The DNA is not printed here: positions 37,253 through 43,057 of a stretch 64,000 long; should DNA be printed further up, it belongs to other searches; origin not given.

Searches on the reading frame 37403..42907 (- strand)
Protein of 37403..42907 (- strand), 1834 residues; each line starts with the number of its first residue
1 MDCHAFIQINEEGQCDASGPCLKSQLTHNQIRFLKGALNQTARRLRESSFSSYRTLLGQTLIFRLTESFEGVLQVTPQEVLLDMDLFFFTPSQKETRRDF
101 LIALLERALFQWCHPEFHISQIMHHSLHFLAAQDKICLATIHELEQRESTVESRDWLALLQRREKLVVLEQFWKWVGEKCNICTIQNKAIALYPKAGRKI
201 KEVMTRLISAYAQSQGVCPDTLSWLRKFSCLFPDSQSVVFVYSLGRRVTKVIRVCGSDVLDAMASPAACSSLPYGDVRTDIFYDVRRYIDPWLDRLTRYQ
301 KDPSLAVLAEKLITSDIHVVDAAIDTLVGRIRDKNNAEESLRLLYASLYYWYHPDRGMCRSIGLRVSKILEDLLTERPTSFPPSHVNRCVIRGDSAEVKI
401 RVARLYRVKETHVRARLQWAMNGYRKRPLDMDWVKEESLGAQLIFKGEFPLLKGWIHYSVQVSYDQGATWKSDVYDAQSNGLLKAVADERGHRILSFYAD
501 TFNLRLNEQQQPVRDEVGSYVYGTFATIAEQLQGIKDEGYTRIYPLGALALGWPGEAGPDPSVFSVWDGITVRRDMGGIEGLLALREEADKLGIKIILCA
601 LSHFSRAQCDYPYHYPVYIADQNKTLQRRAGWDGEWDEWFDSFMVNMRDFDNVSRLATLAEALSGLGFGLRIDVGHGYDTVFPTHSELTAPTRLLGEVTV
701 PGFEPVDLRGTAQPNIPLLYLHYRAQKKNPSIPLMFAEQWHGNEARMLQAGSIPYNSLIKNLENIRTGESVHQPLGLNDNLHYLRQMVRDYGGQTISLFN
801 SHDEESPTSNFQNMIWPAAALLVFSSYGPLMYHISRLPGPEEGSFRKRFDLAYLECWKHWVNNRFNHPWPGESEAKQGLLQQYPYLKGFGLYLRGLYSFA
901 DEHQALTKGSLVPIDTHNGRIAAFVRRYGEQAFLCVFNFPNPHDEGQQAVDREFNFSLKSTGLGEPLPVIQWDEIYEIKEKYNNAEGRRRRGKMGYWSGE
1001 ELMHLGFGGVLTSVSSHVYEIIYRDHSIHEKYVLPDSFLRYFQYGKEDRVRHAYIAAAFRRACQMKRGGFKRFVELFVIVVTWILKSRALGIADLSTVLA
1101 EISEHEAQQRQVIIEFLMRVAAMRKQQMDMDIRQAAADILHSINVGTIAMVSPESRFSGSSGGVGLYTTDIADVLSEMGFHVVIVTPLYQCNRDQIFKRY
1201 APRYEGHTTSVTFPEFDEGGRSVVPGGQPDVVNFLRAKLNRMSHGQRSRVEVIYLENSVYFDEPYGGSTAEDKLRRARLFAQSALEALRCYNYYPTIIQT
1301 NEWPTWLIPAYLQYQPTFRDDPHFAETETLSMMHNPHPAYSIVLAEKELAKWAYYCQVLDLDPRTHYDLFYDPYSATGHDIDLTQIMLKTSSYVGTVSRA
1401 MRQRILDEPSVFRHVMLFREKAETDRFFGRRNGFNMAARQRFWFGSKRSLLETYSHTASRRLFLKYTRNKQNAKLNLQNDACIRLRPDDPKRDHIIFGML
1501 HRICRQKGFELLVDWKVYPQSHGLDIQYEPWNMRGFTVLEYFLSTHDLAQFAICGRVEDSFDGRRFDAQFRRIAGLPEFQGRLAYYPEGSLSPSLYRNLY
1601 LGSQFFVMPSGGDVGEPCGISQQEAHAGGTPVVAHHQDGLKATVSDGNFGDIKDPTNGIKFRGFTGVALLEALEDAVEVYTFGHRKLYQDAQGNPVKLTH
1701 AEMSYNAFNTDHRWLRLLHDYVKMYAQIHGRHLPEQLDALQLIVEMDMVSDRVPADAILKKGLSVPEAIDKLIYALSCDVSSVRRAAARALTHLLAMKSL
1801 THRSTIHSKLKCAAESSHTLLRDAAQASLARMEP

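Call 31: search_protein_families(library=pfam, proteins=[window:37403-42907:-], max_evalue=0.000001)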
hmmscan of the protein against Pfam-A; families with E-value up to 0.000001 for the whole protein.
window:37403-42907:- (1834 aa): 1 family
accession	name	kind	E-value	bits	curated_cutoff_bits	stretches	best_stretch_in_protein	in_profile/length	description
PF08323.17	Glyco_transf_5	-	5e-20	72.7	22.7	1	1148-1408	2-227/239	Starch synthase catalytic domain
